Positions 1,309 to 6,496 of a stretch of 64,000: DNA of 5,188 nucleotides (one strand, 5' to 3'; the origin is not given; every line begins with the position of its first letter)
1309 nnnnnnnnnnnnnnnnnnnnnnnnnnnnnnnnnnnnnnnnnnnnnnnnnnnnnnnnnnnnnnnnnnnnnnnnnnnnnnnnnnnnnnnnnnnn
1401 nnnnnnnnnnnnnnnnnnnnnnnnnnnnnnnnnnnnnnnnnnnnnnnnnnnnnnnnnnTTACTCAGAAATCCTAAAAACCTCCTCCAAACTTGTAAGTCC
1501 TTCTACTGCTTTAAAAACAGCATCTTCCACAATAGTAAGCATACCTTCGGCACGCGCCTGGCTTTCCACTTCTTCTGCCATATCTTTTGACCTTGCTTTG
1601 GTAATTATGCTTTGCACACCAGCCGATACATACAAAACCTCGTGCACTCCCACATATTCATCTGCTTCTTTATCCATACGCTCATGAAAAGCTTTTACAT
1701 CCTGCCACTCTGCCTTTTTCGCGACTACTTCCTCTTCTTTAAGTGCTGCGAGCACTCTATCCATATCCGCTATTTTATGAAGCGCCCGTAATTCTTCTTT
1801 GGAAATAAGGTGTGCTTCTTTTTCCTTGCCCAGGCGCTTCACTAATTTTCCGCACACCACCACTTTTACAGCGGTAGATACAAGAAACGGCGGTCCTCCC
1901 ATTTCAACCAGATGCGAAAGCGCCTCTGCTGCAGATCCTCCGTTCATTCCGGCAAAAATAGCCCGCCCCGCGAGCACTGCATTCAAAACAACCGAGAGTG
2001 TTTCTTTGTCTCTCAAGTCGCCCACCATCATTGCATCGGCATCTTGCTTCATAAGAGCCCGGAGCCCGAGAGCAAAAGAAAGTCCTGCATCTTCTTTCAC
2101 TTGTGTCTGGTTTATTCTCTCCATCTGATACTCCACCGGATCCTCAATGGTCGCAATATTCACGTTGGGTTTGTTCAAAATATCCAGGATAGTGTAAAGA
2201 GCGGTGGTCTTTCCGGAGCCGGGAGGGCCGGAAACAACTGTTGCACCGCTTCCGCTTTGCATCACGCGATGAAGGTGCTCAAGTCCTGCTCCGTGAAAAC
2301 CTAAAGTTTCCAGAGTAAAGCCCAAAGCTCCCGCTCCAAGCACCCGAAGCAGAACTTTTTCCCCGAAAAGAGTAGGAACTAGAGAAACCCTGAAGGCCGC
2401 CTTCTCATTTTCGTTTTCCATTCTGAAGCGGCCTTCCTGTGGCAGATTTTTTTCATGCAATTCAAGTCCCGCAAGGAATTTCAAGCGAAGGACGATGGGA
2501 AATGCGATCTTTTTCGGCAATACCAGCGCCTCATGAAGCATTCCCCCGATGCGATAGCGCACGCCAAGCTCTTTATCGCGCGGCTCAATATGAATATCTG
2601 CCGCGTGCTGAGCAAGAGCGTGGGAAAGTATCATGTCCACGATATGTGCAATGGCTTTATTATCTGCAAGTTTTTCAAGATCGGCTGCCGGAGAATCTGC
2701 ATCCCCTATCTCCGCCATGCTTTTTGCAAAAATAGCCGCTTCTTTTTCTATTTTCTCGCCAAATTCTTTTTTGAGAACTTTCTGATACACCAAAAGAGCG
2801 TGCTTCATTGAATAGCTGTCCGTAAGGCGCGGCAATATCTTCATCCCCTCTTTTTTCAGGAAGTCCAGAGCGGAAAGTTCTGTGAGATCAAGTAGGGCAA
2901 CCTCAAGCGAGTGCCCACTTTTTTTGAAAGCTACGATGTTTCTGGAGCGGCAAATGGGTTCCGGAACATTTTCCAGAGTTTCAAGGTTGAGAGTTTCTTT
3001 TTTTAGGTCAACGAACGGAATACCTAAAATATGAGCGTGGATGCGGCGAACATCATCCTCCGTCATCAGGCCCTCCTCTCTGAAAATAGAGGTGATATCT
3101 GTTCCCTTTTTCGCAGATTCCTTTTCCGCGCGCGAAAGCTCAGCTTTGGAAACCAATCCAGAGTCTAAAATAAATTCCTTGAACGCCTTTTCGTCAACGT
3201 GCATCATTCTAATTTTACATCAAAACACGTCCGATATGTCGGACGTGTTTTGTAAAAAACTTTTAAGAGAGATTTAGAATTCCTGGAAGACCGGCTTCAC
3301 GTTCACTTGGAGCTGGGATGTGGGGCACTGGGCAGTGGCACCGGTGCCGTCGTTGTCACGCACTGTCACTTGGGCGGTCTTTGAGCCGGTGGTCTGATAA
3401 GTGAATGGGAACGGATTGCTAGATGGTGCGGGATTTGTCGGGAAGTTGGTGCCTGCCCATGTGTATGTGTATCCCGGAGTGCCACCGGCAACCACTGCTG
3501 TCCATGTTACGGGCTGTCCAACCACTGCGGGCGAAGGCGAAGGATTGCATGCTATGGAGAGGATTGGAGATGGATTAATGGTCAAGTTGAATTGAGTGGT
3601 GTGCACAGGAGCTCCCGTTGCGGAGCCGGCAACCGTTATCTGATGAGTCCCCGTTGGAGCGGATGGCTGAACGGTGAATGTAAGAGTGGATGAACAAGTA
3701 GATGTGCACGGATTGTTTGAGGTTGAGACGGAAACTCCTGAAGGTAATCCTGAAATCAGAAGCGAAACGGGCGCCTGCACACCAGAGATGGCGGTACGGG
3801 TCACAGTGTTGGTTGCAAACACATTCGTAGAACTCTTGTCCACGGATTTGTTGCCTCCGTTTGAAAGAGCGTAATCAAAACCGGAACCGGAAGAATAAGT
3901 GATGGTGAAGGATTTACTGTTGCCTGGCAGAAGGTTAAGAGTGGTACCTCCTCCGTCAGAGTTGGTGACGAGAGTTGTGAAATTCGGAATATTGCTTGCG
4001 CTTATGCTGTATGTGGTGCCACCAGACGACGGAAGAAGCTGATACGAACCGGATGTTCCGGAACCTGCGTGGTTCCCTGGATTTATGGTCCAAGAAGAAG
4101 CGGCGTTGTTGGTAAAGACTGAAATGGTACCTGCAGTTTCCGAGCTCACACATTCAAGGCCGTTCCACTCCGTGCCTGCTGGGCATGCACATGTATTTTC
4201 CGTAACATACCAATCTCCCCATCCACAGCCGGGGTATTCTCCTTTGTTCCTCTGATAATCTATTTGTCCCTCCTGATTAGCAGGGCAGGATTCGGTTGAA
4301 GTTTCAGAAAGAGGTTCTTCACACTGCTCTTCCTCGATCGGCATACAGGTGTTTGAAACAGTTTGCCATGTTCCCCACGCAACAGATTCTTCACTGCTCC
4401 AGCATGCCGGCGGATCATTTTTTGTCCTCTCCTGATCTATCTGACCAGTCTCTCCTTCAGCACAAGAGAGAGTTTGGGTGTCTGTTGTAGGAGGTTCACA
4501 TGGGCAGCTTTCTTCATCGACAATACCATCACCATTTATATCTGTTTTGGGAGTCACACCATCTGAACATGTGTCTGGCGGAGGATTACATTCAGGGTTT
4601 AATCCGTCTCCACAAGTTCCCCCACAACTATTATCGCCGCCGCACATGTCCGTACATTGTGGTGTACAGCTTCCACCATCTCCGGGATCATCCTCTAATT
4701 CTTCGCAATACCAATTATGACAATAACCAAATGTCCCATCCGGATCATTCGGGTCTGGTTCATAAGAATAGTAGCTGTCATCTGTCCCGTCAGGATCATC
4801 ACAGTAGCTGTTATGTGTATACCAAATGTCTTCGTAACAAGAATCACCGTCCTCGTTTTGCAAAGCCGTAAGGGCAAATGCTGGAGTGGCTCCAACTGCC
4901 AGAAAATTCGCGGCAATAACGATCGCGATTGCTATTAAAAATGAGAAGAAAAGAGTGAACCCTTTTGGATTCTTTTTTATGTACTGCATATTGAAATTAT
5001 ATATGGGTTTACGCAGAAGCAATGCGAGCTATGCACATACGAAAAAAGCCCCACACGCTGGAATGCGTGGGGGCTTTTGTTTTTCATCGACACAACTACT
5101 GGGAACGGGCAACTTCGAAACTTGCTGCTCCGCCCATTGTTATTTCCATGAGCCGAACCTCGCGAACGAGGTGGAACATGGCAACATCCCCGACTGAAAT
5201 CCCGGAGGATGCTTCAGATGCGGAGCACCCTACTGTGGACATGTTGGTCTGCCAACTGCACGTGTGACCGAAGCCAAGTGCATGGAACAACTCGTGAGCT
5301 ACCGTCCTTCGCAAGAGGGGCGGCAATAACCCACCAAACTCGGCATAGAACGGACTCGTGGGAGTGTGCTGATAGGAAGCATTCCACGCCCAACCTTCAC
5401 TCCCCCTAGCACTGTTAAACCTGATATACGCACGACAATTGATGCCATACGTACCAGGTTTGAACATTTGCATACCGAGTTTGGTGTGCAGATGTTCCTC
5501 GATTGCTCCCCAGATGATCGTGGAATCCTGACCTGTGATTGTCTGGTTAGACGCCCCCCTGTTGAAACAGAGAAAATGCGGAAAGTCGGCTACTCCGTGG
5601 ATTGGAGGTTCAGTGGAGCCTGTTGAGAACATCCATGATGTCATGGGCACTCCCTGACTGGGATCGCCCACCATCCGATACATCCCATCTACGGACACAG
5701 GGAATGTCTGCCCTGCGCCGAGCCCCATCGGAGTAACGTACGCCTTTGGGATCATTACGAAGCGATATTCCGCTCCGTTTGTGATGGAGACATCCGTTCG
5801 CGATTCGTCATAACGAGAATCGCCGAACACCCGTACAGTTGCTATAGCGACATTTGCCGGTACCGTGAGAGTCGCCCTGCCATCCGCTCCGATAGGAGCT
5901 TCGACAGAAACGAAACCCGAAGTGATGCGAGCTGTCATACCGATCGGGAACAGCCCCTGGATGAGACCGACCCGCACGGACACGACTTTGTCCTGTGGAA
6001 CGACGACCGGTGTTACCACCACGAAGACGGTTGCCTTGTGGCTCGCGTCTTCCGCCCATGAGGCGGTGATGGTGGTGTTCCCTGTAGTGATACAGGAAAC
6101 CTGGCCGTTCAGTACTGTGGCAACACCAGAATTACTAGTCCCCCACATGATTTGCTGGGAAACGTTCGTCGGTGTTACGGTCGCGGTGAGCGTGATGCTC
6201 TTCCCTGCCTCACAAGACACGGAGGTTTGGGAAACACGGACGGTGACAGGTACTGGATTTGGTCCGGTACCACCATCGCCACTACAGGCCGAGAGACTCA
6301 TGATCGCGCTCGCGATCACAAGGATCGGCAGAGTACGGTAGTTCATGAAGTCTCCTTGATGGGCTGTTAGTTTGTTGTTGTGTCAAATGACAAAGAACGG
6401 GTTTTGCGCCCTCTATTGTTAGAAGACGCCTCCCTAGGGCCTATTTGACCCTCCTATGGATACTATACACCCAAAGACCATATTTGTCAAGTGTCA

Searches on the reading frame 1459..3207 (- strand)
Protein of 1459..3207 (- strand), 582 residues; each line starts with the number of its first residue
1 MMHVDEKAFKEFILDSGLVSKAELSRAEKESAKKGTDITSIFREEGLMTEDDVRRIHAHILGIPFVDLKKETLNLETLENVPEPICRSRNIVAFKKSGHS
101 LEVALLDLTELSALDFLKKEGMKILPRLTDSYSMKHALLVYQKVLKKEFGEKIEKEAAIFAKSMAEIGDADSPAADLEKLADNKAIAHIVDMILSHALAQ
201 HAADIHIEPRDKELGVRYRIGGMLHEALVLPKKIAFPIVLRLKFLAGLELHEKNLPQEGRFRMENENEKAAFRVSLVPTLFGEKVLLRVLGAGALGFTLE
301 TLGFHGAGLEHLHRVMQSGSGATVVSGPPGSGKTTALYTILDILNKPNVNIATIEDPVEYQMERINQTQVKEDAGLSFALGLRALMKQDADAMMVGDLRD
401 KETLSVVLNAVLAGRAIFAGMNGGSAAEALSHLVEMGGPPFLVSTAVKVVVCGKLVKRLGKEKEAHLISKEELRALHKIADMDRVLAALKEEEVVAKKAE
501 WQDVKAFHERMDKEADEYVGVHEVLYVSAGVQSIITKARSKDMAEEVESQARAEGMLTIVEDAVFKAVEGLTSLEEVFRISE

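Call 9: search_protein_families(library=pfam, proteins=[window:1459-3207:-])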
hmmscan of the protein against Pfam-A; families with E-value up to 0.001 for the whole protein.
window:1459-3207:- (582 aa): 5 families
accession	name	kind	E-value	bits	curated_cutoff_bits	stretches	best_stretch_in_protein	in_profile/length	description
PF00437.27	T2SSE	-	1.7e-82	277.5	24.9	1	181-579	3-370/370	Type II/IV secretion system protein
PF05157.20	MshEN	-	2.6e-08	34.1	23.1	1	61-135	1-77/90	MshEN domain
PF13191.12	AAA_16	-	0.00016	22.7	32.6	1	310-360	14-63/167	AAA ATPase domain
PF13604.12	AAA_30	-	0.0005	20.3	27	0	312-347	10-45/191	AAA domain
PF13401.12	AAA_22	-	0.00076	20.2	27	0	318-361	3-46/130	AAA domain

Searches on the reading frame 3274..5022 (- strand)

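Call 9: search_protein_families(library=pfam, proteins=[window:3274-5022:-])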
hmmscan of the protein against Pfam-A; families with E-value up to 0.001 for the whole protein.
window:3274-5022:- (582 aa): 1 family
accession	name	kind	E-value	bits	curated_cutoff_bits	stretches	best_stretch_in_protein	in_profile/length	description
PF00801.26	PKD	-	0.00055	20.3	23.5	1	492-560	4-71/80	PKD domain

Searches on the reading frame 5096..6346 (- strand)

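Call 9: search_protein_families(library=pfam, proteins=[window:5096-6346:-])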
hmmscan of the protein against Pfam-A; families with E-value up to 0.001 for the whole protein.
window:5096-6346:- (416 aa): 2 families
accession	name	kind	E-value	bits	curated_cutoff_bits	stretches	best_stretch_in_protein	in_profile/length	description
PF02368.24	Big_2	-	1.3e-08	35.1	22.8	1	35-96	4-67/79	Bacterial Ig-like domain (group 2)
PF16640.11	Big_3_5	-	0.00018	22.5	35.5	1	40-107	3-79/88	Bacterial Ig-like domain (group 3)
